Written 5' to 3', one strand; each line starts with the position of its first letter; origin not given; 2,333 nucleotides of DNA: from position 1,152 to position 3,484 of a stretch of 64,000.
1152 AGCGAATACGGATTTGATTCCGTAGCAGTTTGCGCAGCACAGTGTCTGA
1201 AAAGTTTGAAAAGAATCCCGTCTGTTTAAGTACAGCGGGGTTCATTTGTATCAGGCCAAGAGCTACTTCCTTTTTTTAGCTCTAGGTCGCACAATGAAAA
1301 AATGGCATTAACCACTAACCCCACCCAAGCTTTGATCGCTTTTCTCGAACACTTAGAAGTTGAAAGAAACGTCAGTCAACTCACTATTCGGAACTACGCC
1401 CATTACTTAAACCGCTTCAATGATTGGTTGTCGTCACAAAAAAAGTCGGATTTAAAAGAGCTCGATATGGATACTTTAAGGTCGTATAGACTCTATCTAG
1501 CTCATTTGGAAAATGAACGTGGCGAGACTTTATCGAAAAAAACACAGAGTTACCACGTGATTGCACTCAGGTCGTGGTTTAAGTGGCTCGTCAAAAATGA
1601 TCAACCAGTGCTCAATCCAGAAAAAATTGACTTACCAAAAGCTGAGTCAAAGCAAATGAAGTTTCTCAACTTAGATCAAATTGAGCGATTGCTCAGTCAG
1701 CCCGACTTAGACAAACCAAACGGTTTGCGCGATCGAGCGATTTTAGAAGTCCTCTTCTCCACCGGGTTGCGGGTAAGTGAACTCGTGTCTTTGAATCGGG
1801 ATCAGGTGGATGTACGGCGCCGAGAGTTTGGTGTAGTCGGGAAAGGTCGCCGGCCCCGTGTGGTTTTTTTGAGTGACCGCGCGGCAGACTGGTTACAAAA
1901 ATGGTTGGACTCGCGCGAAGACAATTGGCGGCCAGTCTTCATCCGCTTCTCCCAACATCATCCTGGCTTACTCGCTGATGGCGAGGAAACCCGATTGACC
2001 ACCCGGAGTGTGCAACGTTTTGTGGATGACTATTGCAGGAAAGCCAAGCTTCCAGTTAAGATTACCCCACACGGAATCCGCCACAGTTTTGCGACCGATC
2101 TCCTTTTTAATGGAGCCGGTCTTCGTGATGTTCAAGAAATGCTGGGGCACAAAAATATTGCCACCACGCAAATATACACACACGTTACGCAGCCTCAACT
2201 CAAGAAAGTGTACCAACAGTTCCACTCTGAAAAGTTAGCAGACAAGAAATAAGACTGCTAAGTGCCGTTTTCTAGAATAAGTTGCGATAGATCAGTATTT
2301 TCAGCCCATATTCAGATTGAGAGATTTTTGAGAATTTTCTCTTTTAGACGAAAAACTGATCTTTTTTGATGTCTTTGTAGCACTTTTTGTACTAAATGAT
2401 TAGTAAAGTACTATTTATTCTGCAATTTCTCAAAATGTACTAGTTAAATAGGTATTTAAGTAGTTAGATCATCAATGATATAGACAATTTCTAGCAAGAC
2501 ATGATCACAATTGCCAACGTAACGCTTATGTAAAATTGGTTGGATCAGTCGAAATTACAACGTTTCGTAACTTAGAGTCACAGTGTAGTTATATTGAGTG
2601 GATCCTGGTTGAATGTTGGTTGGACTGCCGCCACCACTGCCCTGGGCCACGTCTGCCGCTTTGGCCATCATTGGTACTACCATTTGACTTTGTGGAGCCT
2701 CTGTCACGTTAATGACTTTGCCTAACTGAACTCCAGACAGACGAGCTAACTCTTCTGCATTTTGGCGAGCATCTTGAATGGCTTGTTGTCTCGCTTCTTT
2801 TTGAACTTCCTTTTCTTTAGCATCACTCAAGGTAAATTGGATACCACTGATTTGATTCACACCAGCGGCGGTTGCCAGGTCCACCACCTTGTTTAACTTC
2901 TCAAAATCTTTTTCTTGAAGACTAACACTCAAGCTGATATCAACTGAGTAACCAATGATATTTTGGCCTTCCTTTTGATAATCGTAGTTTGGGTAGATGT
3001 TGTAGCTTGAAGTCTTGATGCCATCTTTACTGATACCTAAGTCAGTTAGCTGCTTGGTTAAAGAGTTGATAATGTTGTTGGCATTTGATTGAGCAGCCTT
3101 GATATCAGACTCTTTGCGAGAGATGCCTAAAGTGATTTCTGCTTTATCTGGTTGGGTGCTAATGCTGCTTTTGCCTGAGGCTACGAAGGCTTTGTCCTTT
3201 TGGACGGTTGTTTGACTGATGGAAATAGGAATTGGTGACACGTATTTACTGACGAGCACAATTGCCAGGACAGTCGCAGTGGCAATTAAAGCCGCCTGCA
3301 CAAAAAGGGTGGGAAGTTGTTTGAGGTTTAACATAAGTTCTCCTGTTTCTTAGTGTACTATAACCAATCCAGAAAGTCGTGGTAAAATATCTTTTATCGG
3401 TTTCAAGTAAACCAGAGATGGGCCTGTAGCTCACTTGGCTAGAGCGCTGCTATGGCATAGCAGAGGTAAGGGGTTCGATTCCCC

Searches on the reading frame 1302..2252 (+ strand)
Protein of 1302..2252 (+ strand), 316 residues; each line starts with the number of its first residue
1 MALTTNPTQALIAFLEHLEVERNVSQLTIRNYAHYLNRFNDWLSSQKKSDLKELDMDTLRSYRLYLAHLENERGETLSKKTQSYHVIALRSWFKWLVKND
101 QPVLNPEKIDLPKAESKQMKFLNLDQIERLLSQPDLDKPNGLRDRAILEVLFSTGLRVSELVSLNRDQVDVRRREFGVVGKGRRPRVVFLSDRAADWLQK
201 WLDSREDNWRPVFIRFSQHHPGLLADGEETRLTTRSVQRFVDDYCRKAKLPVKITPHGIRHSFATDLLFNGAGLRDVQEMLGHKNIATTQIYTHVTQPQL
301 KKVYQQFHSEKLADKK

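Call 105: search_protein_families(library=pfam, proteins=[window:1302-2252:+], max_evalue=0.0001)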
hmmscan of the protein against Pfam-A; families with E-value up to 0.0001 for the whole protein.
window:1302-2252:+ (316 aa): 4 families
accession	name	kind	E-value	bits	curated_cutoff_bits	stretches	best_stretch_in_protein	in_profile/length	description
PF00589.27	Phage_integrase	-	7.9e-43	146.6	27.1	1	120-296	1-169/172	Phage integrase family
PF02899.23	Phage_int_SAM_1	-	1.1e-14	54.9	22.3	1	12-98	2-81/83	Phage integrase, N-terminal SAM-like domain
PF13495.12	Phage_int_SAM_4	-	6.1e-09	36.6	27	1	13-101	4-83/85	Phage integrase, N-terminal SAM-like domain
PF13102.12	Phage_int_SAM_5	-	2.2e-07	31.6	22.3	1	20-101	13-87/98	Phage integrase SAM-like domain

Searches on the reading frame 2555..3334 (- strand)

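Call 105: search_protein_families(library=pfam, proteins=[window:2555-3334:-], max_evalue=0.0001)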
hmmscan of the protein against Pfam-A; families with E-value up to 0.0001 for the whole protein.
window:2555-3334:- (259 aa): 1 family
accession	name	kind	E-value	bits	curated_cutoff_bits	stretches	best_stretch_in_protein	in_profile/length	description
PF04402.19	SIMPL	-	2.8e-50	171.9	25.2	1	53-256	4-205/205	Protein of unknown function (DUF541)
